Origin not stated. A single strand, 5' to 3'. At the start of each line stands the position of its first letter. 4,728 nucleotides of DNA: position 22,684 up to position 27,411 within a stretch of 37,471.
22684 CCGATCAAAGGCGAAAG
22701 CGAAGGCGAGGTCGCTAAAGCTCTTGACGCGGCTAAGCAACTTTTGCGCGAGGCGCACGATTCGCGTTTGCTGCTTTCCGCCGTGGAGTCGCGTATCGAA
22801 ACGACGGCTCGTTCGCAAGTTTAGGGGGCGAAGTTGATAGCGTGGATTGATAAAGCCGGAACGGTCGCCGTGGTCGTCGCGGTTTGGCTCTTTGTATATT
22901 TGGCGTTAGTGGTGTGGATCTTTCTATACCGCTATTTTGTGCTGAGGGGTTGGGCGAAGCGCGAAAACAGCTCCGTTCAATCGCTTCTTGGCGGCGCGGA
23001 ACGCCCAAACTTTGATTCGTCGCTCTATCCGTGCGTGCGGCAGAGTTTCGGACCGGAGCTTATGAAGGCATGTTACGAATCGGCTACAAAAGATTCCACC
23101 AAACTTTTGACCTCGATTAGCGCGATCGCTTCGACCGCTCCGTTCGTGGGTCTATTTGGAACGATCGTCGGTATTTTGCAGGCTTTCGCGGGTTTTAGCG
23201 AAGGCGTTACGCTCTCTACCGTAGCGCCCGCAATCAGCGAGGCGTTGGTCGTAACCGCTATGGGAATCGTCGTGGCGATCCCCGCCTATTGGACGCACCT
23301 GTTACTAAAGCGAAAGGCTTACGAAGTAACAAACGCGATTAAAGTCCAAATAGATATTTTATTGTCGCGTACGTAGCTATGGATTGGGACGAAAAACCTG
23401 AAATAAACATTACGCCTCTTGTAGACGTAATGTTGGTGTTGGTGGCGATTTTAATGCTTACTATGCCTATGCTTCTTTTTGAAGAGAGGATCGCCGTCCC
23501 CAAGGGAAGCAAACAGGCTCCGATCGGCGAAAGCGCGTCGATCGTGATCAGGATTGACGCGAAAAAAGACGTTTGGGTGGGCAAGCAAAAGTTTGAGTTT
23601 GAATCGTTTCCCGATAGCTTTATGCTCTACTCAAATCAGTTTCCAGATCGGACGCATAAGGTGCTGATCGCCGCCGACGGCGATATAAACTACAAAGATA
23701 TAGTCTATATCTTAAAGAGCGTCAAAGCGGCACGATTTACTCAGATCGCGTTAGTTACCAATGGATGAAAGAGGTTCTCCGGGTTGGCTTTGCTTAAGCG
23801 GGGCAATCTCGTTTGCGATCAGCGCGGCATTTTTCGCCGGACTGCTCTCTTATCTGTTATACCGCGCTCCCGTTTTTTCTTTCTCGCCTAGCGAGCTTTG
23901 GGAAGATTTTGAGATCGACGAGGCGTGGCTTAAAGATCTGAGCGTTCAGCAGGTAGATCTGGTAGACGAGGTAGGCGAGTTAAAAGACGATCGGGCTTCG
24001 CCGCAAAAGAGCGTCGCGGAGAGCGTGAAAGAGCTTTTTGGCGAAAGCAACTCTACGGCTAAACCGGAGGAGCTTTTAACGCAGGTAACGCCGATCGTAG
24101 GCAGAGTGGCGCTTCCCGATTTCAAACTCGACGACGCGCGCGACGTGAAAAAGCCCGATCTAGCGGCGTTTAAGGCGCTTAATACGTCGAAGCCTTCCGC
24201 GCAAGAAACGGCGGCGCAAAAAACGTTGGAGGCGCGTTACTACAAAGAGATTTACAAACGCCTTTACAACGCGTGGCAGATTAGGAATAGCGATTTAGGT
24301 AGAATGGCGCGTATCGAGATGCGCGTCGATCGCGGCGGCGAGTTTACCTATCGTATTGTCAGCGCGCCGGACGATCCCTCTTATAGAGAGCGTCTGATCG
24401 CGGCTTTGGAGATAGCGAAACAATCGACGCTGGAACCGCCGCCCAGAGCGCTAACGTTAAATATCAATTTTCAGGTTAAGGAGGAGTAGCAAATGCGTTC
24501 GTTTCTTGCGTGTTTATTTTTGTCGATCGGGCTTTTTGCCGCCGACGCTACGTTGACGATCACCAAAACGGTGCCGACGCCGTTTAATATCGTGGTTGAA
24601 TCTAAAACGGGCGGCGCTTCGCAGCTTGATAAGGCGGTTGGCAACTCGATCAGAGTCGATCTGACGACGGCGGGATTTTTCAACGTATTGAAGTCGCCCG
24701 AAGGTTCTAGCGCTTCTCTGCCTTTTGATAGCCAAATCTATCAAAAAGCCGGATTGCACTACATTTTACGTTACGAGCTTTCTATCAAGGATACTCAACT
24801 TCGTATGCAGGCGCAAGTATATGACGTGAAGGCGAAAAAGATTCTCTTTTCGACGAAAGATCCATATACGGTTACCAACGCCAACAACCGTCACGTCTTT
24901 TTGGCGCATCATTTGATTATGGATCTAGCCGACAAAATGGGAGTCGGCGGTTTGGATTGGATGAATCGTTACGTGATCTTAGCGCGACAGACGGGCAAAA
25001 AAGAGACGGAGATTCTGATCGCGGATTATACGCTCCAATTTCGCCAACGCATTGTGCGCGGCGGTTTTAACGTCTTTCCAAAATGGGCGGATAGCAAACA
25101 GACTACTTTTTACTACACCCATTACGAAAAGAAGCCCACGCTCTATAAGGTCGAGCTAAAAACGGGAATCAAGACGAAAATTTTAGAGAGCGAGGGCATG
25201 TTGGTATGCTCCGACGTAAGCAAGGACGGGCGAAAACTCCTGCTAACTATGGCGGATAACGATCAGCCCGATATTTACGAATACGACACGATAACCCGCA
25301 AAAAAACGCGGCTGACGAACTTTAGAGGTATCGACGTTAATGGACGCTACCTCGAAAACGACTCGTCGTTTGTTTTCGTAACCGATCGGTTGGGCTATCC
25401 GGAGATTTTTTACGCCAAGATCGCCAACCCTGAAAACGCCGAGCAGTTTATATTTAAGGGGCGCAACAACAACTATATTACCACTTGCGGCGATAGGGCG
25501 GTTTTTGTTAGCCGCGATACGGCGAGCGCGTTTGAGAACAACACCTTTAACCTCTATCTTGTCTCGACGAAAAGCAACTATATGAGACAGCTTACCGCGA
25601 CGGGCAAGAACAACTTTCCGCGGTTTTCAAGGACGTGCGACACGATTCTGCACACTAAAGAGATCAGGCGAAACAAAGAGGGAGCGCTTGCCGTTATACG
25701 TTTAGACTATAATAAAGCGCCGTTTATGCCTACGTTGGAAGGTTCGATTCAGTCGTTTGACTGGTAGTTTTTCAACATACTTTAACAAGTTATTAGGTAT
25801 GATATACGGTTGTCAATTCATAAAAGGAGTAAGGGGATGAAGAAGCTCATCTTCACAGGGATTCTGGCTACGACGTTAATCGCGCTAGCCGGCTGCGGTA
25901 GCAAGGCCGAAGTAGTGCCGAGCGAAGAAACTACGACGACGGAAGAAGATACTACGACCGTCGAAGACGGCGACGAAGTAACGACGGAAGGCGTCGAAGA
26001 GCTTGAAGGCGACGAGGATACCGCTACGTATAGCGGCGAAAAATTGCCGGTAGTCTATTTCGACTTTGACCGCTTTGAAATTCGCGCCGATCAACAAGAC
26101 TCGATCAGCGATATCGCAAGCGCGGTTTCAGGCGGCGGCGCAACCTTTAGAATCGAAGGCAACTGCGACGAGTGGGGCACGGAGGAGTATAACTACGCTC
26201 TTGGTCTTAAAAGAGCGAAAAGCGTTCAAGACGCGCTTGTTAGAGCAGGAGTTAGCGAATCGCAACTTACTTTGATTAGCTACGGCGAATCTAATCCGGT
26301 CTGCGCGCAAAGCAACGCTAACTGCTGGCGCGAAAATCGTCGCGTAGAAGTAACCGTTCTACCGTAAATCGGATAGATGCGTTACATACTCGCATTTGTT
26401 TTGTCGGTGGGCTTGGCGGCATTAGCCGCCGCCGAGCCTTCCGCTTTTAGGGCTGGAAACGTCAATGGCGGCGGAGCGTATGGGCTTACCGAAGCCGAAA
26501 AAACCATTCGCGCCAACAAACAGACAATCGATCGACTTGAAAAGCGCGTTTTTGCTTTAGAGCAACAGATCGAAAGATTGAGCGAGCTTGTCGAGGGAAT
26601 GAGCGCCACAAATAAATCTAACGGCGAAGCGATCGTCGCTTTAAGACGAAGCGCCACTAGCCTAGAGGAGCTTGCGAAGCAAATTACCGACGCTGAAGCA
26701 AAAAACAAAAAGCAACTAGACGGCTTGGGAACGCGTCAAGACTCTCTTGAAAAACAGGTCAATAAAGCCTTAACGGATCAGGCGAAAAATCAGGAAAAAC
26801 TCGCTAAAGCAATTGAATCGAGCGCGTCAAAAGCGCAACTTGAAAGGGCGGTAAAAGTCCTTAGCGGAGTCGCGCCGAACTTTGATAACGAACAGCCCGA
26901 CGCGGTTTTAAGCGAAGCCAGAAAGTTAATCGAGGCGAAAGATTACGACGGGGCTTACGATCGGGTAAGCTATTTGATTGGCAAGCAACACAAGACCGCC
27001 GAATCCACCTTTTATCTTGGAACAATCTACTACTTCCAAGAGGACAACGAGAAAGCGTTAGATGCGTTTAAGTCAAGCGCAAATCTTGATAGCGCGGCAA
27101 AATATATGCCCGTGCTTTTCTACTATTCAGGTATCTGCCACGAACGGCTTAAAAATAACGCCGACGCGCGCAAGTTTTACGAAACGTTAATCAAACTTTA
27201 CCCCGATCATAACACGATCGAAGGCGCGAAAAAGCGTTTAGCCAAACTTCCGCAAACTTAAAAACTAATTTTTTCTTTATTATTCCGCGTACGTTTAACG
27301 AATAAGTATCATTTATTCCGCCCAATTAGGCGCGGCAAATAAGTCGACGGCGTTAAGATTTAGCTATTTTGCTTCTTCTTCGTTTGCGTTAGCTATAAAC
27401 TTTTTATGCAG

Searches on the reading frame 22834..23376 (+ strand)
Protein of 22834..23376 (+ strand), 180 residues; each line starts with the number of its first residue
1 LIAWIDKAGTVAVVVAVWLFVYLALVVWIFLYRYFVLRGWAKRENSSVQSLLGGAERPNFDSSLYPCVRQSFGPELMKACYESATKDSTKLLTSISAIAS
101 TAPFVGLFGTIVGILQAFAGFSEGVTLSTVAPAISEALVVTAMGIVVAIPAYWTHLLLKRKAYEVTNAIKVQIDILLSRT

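Call 8: search_protein_families(library=pfam, proteins=[window:22834-23376:+], max_evalue=0.01)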
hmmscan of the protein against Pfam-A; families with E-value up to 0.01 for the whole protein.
window:22834-23376:+ (180 aa): 2 families
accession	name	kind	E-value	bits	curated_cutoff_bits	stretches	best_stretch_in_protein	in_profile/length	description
PF01618.21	MotA_ExbB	-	1.1e-23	83.8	22.9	1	77-169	31-125/127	MotA/TolQ/ExbB proton channel family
PF09990.14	DUF2231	-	0.0077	16.7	26.4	0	91-178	27-112/139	Predicted membrane protein (DUF2231)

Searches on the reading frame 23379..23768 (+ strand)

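Call 8: search_protein_families(library=pfam, proteins=[window:23379-23768:+], max_evalue=0.01)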
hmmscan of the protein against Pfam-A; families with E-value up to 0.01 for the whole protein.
window:23379-23768:+ (129 aa): 1 family
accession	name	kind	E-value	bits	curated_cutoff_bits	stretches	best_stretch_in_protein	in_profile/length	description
PF02472.21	ExbD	-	5.5e-23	81.9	25.4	1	3-127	2-125/128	Biopolymer transport protein ExbD/TolR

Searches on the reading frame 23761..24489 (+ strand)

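Call 8: search_protein_families(library=pfam, proteins=[window:23761-24489:+], max_evalue=0.01)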
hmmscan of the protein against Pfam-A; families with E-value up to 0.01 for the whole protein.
window:23761-24489:+ (242 aa): 1 family
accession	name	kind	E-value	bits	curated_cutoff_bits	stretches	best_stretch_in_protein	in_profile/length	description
PF13103.11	TonB_2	-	1.5e-07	31.9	22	1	158-235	2-81/85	TonB C terminal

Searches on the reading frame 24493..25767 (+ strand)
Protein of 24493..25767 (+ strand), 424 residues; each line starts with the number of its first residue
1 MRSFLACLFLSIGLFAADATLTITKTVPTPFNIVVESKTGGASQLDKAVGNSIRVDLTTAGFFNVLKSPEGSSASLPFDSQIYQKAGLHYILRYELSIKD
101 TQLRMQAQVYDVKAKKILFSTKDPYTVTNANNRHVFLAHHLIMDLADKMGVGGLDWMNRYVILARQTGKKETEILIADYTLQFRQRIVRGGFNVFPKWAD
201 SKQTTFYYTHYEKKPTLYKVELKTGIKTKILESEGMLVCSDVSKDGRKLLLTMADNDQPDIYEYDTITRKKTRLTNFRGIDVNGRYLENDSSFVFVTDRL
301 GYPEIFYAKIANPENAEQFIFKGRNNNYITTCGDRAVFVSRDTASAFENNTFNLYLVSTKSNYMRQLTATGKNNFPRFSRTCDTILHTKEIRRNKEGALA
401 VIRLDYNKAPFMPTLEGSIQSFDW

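Call 8: search_protein_families(library=pfam, proteins=[window:24493-25767:+], max_evalue=0.01)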
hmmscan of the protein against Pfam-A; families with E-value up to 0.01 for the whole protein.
window:24493-25767:+ (424 aa): 3 families
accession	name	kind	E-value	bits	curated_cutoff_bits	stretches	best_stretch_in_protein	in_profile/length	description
PF04052.18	TolB_N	-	4.7e-05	23.9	22.4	1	20-116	2-104/106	TolB amino-terminal domain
PF14583.12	Pectate_lyase22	-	0.00079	18.7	30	0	202-295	5-96/386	Oligogalacturonate lyase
PF00930.27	DPPIV_N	-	0.00097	18.4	22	0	154-259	244-353/354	Dipeptidyl peptidase IV (DPP IV) N-terminal region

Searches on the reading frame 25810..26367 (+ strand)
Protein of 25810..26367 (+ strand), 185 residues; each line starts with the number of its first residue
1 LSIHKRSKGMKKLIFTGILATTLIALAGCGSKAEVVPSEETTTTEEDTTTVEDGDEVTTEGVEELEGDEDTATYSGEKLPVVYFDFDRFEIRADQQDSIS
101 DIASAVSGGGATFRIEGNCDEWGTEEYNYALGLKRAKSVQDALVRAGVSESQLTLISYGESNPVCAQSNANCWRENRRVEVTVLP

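Call 8: search_protein_families(library=pfam, proteins=[window:25810-26367:+], max_evalue=0.01)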
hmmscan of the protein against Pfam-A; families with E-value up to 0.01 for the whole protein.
window:25810-26367:+ (185 aa): 1 family
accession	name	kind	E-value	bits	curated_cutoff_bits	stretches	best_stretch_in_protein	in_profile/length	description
PF00691.25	OmpA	-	3.1e-16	60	27.2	1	83-171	1-92/98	OmpA family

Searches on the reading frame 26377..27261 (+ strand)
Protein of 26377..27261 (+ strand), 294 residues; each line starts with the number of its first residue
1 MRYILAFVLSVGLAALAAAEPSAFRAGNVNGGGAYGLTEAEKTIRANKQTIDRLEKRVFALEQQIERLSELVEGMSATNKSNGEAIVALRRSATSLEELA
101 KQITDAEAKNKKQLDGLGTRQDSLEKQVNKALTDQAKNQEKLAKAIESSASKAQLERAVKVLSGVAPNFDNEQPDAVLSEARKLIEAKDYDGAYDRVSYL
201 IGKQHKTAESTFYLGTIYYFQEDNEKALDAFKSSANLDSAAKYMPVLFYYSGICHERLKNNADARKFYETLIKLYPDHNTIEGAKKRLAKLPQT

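Call 8: search_protein_families(library=pfam, proteins=[window:26377-27261:+], max_evalue=0.01)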
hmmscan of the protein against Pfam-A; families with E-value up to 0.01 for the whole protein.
window:26377-27261:+ (294 aa): 14 families
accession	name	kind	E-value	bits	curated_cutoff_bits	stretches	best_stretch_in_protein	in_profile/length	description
PF13174.12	TPR_6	-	1.6e-08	35.1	26.3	1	248-278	3-33/33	Tetratricopeptide repeat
PF07719.23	TPR_2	-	3.1e-08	33.6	27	1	247-278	3-34/34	Tetratricopeptide repeat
PF13424.12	TPR_12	-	1.1e-07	32.4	30.1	1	190-237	26-74/77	Tetratricopeptide repeat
PF00515.34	TPR_1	-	6.1e-06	26.3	27.8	0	248-278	4-34/34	Tetratricopeptide repeat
PF01544.23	CorA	-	1.6e-05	24.9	27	1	47-165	116-240/292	CorA-like Mg2+ transporter protein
PF05622.17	HOOK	-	0.00052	19.4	35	1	38-186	294-443/514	HOOK protein coiled-coil region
PF13432.12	TPR_16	-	0.00062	20.6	32.7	0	245-277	28-63/65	Tetratricopeptide repeat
PF14559.12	TPR_19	-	0.0011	19.6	25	0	222-286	5-66/68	Tetratricopeptide repeat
PF02601.20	Exonuc_VII_L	-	0.0018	18.2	35.9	1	39-157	159-277/315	Exonuclease VII, large subunit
PF13428.12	TPR_14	-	0.0025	18.8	23.5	0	249-281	5-37/44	Tetratricopeptide repeat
PF23914.1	TPR_CcmH_CycH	-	0.0048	17.2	42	0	212-277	54-119/158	Cytochrome c-type biogenesis protein H TPR domain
PF13181.12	TPR_8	-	0.006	17.1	25.7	0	254-278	10-34/34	Tetratricopeptide repeat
PF15191.11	Synaptonemal_3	-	0.0062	16.8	27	0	46-134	6-90/92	Synaptonemal complex central element protein 3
PF14932.11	HAUS-augmin3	-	0.0072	16.3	29.4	0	39-148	51-165/260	HAUS augmin-like complex subunit 3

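Call 58: find_homologous_proteins(query=window:26377-27261:+, max_evalue=1e-15)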
Query window:26377-27261:+ (294 aa): 10 proteins with E <= 1e-15 among 5953 candidates.
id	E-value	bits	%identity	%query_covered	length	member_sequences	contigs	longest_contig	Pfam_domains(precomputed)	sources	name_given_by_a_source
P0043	8.6e-182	621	100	100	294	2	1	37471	PF00515.35,PF13424.13,PF28175.1,PF07719.24,PF13174.13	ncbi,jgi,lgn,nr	ncbi:MAG: tetratricopeptide repeat protein [Helicobacteraceae bacterium]|jgi:TolA-binding protein|nr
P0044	3.1e-128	445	71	99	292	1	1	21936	PF13424.13,PF13432.13,PF07719.24,PF13174.13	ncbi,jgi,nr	ncbi:MAG: tetratricopeptide repeat protein [Helicobacteraceae bacterium]|jgi:TolA-binding protein|nr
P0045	1.2e-125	437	70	100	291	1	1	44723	PF13424.13,PF13432.13,PF07719.24,PF13174.13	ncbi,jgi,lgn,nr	ncbi:MAG: tetratricopeptide repeat protein [Helicobacteraceae bacterium]|jgi:TolA-binding protein|nr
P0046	2.2e-124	433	69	100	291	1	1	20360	PF13424.13,PF13432.13,PF07719.24,PF13174.13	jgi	jgi:TolA-binding protein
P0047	2.4e-123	429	68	100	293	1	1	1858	PF13424.13,PF13432.13,PF07719.24,PF13174.13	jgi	jgi:TolA-binding protein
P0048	1.7e-121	423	69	100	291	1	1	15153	PF00515.35,PF13432.13,PF07719.24,PF13174.13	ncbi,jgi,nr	ncbi:MAG: tetratricopeptide repeat protein [Helicobacteraceae bacterium]|jgi:TolA-binding protein|nr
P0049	1.0e-91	326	54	100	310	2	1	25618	PF00515.35,PF13424.13,PF13432.13,PF13181.13,PF07719.24,PF13174.13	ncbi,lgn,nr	ncbi:hypothetical protein AGMMS49521_0950 [Campylobacterota bacterium]|nr:hypothetical protein AGMMS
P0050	4.6e-82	294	51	99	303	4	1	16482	PF07719.24,PF13174.13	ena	-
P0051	4.7e-73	264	48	94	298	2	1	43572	PF13424.13,PF13432.13,PF07719.24,PF13174.13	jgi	jgi:TolA-binding protein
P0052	2.2e-68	249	47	87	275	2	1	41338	PF07719.24,PF13174.13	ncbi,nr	ncbi:MAG: tetratricopeptide repeat protein [Helicobacteraceae bacterium]|nr:tetratricopeptide repeat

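Call 59: find_encoding_contigs(protein=P0045, flank=7000, max_places=1)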
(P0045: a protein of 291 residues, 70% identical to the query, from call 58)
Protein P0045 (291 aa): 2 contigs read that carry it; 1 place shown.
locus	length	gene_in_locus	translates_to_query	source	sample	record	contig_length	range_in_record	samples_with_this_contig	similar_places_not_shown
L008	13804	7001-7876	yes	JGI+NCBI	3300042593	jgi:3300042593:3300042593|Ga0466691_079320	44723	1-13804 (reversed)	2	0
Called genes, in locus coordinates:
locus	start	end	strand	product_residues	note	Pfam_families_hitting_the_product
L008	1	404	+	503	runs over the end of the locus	PF02874:ATP-synt_ab_N, PF00006:ATP-synt_ab, PF00306:ATP-synt_ab_C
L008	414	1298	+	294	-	PF00231:ATP-synt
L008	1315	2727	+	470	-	PF02874:ATP-synt_ab_N, PF00006:ATP-synt_ab, PF22919:ATP-synt_VA_C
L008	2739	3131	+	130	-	PF02823:ATP-synt_DE_N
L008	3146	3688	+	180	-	PF01618:MotA_ExbB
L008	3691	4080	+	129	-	PF02472:ExbD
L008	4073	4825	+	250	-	PF13103:TonB_2 (weak)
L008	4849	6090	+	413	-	PF26549:Tricorn_N (faint)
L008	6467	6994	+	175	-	PF00691:OmpA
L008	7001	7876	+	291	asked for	PF07719:TPR_2 (faint), PF13432:TPR_16 (faint), PF13424:TPR_12 (faint), PF13174:TPR_6 (weak)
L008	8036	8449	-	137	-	PF01402:RHH_1, PF08753:NikR_C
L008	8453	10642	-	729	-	PF00708:Acylphosphatase, PF07503:zf-HYPF, PF01300:Sua5_yciO_yrdC, PF17788:HypF_C, PF22521:HypF_C_2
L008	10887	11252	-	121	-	-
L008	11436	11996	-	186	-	-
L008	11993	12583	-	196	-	PF25023:TEN_YD-shell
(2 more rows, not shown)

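Call 60: find_encoding_contigs(protein=P0044, flank=7000, max_places=1)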
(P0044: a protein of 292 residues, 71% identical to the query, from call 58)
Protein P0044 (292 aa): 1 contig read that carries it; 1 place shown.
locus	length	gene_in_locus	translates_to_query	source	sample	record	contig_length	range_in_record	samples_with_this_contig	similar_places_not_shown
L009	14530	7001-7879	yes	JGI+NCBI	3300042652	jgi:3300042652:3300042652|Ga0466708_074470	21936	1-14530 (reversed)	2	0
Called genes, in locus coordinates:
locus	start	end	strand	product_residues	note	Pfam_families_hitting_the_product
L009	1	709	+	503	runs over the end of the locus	PF02874:ATP-synt_ab_N, PF00006:ATP-synt_ab, PF00306:ATP-synt_ab_C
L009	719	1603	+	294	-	PF00231:ATP-synt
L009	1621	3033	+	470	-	PF02874:ATP-synt_ab_N, PF00006:ATP-synt_ab, PF22919:ATP-synt_VA_C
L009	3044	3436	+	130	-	PF02823:ATP-synt_DE_N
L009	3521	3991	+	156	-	PF01618:MotA_ExbB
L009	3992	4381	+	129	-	PF02472:ExbD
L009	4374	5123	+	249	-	PF13103:TonB_2 (weak)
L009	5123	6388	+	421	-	PF04052:TolB_N (faint), PF26549:Tricorn_N (weak)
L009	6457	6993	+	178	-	PF00691:OmpA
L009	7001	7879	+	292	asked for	PF13432:TPR_16 (faint), PF07719:TPR_2 (faint), PF13174:TPR_6 (faint), PF13424:TPR_12 (faint)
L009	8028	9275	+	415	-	-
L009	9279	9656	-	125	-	PF13279:4HBT_2, PF03061:4HBT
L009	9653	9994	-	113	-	-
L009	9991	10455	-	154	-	-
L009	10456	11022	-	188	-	-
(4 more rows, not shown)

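Call 61: find_encoding_contigs(protein=P0049, flank=7000, max_places=1)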
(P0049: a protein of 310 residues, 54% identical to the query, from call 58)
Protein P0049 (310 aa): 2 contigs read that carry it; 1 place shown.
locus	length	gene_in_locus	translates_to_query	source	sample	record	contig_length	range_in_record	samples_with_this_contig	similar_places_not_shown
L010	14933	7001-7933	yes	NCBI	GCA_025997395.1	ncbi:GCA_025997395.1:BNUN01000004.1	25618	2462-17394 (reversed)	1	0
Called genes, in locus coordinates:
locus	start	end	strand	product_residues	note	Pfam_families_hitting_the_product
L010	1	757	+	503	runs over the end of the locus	PF02874:ATP-synt_ab_N, PF00006:ATP-synt_ab, PF00306:ATP-synt_ab_C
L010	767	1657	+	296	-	PF00231:ATP-synt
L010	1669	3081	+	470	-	PF02874:ATP-synt_ab_N, PF00006:ATP-synt_ab, PF22919:ATP-synt_VA_C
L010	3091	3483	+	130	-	PF02823:ATP-synt_DE_N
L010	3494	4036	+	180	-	PF01618:MotA_ExbB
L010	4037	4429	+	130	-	PF02472:ExbD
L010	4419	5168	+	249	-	PF13103:TonB_2 (weak)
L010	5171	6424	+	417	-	PF26549:Tricorn_N (faint), PF07676:PD40 (faint)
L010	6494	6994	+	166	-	PF00691:OmpA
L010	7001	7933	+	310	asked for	PF00515:TPR_1 (faint), PF13424:TPR_12 (faint), PF07719:TPR_2 (faint), PF13174:TPR_6 (faint), PF13181:TPR_8 (faint), PF13432:TPR_16 (faint)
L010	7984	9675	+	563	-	PF01855:POR_N (faint), PF02776:TPP_enzyme_N, PF00205:TPP_enzyme_M, PF02775:TPP_enzyme_C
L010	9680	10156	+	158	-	PF01842:ACT, PF22629:ACT_AHAS_ss, PF13710:ACT_5, PF10369:ALS_ss_C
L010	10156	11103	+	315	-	PF04613:LpxD, PF25084:LbH_EIF2B (weak), PF14602:Hexapep_2 (faint), PF25087:GMPPB_C (faint), PF00132:Hexapep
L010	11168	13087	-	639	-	PF08269:dCache_2, PF17200:sCache_2, PF17201:Cache_3-Cache_2 (faint), PF17200:sCache_2, PF02518:HATPase_c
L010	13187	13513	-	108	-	-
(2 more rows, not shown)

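Call 62: find_encoding_contigs(protein=P0052, flank=7000, max_places=1)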
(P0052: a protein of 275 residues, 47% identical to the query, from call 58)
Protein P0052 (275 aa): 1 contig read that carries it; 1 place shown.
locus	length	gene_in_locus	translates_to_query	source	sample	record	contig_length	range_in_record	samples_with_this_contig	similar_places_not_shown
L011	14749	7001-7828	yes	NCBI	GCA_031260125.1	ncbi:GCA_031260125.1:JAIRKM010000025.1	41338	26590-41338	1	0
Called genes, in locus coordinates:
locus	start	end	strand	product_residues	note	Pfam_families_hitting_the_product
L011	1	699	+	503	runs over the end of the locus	PF02874:ATP-synt_ab_N, PF00006:ATP-synt_ab, PF00306:ATP-synt_ab_C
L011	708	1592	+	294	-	PF00231:ATP-synt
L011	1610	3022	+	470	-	PF02874:ATP-synt_ab_N, PF00006:ATP-synt_ab, PF22919:ATP-synt_VA_C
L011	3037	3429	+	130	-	PF02823:ATP-synt_DE_N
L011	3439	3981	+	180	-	PF01618:MotA_ExbB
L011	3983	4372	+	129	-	PF02472:ExbD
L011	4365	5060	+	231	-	PF13103:TonB_2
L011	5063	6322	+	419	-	PF07676:PD40 (faint), PF26549:Tricorn_N (weak)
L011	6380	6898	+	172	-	PF00691:OmpA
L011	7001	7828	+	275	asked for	PF07719:TPR_2 (faint), PF13174:TPR_6 (faint)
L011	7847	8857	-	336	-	PF01075:Glyco_transf_9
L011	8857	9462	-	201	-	PF14063:DUF4254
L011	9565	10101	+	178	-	PF01351:RNase_HII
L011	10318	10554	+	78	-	PF04277:OAD_gamma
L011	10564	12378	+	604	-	PF00682:HMGL-like, PF02436:PYC_OADA, PF00364:Biotin_lipoyl, PF25973:BSH_CzcB (faint)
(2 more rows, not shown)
